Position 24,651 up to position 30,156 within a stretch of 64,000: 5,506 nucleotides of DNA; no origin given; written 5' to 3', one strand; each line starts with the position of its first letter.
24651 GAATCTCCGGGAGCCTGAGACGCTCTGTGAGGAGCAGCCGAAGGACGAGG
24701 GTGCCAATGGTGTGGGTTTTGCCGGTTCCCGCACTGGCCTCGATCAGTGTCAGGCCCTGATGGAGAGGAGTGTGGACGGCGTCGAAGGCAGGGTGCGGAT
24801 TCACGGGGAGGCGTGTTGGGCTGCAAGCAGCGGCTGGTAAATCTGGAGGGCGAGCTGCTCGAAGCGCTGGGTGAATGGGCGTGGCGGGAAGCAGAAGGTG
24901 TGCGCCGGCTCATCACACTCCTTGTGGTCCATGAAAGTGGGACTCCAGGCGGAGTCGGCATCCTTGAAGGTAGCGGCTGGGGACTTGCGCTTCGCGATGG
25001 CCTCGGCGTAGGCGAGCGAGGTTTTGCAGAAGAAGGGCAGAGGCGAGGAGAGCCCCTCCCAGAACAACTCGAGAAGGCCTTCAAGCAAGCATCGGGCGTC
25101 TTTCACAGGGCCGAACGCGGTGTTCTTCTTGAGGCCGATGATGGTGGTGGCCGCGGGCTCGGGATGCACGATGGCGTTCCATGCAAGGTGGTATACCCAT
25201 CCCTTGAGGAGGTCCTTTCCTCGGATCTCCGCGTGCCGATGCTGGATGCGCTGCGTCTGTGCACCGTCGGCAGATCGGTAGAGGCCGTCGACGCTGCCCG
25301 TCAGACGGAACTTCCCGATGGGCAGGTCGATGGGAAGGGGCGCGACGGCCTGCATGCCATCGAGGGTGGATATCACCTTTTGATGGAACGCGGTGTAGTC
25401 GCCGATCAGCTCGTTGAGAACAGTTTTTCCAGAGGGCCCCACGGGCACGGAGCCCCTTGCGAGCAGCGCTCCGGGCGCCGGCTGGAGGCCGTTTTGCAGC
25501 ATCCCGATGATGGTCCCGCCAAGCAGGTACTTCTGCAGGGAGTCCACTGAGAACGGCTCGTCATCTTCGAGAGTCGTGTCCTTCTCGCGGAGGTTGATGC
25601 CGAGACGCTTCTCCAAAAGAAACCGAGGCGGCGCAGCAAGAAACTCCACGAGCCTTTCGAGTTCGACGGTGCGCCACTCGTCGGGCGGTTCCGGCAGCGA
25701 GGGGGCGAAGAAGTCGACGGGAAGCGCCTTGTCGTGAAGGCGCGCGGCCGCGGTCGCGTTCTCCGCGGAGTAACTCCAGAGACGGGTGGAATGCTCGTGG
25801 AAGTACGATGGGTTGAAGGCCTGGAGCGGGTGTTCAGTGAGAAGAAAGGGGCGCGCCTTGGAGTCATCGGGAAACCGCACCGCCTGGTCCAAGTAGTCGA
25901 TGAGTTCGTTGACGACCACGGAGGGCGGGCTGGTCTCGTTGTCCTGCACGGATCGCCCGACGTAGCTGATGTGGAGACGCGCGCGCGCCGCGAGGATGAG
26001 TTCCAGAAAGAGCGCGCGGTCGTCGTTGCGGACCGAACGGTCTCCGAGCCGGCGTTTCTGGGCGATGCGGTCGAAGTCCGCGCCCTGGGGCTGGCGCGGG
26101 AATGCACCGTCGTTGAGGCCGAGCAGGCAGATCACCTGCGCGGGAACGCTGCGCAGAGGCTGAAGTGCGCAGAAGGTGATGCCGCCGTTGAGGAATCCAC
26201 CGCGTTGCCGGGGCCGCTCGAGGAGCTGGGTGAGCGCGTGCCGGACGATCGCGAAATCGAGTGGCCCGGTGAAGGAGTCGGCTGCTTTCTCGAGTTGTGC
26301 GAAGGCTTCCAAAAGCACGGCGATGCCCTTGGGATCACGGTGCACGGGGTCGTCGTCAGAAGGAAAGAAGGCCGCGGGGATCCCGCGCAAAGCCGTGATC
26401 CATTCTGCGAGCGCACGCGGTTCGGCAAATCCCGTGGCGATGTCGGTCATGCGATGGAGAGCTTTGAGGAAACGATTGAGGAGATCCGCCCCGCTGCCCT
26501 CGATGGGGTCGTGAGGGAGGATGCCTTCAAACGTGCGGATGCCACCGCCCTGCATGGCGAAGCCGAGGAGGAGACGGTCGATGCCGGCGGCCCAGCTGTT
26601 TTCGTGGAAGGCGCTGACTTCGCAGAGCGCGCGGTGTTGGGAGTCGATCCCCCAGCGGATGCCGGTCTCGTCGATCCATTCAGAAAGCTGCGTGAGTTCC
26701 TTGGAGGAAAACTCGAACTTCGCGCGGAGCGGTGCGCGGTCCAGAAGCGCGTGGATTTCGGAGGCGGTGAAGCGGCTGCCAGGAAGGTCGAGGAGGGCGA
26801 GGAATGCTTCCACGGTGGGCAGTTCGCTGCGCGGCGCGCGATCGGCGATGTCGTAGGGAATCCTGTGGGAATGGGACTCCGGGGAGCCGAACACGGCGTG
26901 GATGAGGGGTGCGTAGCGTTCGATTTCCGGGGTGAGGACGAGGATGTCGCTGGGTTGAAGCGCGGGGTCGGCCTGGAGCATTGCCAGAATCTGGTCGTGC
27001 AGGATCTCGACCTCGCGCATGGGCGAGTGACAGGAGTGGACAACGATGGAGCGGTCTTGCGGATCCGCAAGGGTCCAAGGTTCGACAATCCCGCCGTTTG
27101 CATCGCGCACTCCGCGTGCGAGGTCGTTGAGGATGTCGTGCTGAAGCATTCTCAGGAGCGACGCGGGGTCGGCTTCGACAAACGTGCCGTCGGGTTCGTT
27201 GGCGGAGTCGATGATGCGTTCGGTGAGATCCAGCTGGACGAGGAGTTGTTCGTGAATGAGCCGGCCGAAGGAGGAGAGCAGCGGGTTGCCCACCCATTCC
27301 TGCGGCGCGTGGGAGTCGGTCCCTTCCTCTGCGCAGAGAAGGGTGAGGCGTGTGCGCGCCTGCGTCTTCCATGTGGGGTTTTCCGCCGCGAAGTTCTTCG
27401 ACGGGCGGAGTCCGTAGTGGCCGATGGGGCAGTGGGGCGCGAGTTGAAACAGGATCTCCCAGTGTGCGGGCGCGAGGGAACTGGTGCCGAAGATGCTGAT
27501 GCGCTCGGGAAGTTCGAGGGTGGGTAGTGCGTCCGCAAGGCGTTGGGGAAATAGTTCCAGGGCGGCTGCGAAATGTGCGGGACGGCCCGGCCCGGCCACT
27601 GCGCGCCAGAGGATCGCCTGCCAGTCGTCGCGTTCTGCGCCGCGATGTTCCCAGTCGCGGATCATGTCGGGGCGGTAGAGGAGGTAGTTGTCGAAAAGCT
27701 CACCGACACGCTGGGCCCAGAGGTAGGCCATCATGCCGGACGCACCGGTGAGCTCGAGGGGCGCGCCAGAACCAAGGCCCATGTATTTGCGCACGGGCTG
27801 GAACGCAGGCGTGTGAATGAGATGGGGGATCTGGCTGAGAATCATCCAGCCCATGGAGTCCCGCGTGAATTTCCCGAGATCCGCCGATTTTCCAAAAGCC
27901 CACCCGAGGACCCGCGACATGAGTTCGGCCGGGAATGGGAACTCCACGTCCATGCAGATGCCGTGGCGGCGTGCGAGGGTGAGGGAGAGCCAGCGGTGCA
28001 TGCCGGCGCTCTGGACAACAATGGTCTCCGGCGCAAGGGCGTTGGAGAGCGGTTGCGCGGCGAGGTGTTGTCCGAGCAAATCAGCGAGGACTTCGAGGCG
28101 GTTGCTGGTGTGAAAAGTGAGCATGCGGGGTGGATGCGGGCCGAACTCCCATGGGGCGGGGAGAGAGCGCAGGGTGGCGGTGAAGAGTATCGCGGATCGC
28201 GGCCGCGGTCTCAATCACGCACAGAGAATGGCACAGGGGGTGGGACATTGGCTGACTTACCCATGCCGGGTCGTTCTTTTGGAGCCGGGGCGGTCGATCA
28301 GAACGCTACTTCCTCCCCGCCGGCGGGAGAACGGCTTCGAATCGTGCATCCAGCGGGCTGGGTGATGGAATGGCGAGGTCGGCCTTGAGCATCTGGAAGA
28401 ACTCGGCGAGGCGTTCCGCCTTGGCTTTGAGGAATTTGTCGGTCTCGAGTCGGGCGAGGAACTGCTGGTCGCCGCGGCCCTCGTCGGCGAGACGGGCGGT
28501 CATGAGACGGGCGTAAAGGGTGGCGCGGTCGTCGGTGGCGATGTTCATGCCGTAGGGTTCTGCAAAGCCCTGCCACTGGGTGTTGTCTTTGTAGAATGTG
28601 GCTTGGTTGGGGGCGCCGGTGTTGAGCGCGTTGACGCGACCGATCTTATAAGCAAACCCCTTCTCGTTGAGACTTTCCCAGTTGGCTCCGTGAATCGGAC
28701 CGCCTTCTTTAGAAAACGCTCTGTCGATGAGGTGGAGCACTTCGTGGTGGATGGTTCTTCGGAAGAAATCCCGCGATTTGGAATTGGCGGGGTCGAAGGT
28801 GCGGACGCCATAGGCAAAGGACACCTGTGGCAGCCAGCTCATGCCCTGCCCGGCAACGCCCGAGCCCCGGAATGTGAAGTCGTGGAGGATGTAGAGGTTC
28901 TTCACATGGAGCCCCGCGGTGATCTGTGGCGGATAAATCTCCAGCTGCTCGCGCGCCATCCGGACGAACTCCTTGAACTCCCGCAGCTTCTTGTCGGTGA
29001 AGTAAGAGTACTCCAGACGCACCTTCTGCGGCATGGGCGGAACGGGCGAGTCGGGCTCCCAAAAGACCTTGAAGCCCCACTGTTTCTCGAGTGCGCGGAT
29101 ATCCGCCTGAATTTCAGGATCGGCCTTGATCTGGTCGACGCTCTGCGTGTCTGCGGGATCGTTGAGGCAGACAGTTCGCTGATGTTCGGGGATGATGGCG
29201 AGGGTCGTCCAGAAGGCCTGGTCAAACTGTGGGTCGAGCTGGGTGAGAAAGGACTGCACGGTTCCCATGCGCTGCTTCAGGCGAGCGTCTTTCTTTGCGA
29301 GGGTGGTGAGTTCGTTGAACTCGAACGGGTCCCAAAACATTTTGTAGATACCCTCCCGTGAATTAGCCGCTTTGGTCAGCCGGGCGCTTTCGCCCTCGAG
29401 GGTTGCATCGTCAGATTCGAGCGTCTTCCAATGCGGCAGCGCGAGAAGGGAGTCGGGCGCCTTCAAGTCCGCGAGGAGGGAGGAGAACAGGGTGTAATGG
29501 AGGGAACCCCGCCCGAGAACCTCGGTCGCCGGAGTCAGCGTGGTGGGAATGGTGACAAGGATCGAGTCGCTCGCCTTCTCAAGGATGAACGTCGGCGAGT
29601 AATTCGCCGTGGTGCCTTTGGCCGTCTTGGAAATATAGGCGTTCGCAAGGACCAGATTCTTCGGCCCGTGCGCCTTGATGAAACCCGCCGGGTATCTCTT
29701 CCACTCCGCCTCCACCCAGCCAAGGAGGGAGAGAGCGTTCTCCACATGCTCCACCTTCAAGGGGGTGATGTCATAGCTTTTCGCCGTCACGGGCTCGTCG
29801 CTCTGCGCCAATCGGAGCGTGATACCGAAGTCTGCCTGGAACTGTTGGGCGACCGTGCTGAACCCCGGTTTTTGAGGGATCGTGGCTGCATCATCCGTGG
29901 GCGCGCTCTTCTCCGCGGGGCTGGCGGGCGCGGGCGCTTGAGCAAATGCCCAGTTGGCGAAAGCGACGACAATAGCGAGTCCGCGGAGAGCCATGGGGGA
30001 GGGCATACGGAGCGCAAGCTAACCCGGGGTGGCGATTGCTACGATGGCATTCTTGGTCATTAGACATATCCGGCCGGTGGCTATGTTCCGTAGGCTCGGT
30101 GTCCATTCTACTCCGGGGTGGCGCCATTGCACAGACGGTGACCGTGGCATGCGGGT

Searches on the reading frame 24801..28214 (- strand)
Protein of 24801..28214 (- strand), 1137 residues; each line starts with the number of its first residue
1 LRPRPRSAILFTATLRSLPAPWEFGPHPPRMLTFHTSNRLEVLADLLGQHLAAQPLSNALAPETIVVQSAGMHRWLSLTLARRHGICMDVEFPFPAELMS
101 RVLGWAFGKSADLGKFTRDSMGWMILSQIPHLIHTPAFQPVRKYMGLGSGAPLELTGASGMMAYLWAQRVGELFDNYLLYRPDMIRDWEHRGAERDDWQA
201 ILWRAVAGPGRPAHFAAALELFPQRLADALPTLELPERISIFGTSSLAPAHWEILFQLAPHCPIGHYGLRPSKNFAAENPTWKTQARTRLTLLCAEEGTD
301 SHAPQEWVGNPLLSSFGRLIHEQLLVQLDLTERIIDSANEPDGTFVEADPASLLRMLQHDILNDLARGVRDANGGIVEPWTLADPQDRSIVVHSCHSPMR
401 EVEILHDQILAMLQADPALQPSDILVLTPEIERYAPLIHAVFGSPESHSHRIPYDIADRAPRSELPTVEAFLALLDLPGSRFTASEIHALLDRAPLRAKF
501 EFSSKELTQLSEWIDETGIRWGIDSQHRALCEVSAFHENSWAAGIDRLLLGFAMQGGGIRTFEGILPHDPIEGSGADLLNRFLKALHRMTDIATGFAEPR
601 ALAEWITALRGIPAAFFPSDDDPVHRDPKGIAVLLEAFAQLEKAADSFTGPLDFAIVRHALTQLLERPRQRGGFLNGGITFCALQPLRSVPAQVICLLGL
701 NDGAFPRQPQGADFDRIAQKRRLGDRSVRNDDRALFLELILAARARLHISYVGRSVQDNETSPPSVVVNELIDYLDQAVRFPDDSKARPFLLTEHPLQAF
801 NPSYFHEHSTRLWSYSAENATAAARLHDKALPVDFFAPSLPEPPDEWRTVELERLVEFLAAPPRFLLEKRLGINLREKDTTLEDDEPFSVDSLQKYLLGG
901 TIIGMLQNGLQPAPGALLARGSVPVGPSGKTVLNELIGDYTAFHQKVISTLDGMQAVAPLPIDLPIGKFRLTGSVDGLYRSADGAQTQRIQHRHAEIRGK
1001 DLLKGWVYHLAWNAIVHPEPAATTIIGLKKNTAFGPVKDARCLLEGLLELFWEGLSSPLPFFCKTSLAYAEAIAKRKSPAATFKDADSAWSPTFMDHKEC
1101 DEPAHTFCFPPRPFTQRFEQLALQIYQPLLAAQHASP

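Call 8: search_protein_families(library=pfam, proteins=[window:24801-28214:-], max_evalue=0.01)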
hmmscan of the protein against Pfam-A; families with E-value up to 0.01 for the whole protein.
window:24801-28214:- (1137 aa): 2 families
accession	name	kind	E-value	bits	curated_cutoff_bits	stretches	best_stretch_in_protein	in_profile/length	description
PF04257.20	Exonuc_V_gamma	-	8.5e-67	226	25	1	32-363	1-313/314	Exodeoxyribonuclease V, gamma subunit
PF17946.7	RecC_C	-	7.9e-51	173.2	22.6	1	847-1073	1-201/202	RecC C-terminal domain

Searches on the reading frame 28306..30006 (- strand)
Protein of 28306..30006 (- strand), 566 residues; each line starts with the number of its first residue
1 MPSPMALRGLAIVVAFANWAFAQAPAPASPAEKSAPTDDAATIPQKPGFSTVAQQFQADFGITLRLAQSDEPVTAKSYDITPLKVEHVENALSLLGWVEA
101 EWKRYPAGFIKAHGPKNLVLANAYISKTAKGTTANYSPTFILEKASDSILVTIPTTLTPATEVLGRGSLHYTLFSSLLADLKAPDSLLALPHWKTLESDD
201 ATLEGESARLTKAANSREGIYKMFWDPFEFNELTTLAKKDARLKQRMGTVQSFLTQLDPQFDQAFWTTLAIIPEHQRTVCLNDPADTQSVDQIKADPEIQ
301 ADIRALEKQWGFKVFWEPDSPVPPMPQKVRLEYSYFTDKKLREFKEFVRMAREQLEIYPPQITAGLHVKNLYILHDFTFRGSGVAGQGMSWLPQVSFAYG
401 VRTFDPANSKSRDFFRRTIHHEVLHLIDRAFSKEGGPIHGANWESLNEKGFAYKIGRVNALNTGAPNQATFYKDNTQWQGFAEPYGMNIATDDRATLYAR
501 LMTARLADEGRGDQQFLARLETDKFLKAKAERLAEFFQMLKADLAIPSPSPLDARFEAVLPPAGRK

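Call 8: search_protein_families(library=pfam, proteins=[window:28306-30006:-], max_evalue=0.01)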
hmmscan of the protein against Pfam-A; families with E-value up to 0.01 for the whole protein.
window:28306-30006:- (566 aa): 1 family
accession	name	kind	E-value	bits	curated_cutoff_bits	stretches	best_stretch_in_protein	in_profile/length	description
PF15890.11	Peptidase_Mx1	-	0.00013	21.8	25.6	0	399-504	108-195/240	Putative zinc-binding metallo-peptidase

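Call 43: find_encoding_contigs(protein=window:28306-30006:-, flank=10000, max_places=6)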
Protein window:28306-30006:- (566 aa): no gene with exactly this product is on record in the collection.
